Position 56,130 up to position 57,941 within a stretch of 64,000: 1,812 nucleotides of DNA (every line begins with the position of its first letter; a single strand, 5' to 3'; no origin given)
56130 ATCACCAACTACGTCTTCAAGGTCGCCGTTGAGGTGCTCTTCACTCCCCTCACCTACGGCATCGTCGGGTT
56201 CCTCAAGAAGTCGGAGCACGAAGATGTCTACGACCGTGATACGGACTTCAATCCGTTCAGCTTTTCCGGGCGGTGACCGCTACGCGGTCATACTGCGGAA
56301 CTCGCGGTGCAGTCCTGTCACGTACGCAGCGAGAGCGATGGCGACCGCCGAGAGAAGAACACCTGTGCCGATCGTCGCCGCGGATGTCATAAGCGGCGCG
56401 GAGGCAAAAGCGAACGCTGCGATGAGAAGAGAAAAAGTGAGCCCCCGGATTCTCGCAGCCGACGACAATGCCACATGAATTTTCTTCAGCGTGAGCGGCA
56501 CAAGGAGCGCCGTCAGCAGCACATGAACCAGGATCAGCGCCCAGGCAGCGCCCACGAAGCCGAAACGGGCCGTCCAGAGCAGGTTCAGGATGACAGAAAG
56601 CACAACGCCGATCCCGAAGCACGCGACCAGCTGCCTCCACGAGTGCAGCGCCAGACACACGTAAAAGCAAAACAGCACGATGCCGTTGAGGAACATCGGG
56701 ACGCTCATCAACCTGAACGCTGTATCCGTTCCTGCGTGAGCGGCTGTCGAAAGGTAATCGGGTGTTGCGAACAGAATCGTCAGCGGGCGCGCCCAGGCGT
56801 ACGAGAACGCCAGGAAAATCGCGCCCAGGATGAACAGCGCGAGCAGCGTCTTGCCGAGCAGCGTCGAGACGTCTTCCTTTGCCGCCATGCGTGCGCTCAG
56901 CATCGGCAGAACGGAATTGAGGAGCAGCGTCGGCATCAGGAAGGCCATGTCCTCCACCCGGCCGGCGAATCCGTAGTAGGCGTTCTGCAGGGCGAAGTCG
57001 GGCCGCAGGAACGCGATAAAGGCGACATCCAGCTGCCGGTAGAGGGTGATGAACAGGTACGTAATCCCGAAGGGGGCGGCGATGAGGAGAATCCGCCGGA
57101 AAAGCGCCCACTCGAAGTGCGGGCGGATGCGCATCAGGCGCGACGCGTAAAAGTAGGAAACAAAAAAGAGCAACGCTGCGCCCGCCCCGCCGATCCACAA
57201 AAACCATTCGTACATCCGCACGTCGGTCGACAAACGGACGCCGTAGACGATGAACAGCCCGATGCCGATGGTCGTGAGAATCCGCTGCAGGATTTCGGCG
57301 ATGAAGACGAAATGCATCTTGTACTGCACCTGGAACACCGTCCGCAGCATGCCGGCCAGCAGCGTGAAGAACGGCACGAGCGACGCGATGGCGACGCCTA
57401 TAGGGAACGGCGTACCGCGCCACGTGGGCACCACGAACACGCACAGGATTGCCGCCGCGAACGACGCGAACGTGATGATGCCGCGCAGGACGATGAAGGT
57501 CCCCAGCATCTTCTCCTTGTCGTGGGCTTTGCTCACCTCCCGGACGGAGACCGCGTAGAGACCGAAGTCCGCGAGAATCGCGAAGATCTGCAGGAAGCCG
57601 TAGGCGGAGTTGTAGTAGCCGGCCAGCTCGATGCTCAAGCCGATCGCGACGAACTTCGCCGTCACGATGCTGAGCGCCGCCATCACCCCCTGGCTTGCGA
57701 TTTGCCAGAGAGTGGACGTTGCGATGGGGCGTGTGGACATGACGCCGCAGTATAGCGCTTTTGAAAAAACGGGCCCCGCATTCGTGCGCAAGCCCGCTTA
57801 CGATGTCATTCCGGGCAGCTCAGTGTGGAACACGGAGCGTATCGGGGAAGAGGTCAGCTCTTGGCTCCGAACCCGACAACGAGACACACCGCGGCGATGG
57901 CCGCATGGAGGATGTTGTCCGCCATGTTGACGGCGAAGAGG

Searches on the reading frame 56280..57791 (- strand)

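Call 7: search_protein_families(library=pfam, proteins=[window:56280-57791:-], max_evalue=0.01)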
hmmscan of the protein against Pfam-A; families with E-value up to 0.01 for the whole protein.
window:56280-57791:- (503 aa): 1 family
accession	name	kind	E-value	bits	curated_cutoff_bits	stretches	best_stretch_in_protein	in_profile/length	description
PF01943.22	Polysacc_synt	-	6.1e-13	49.3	28.2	1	25-289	3-260/274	Polysaccharide biosynthesis protein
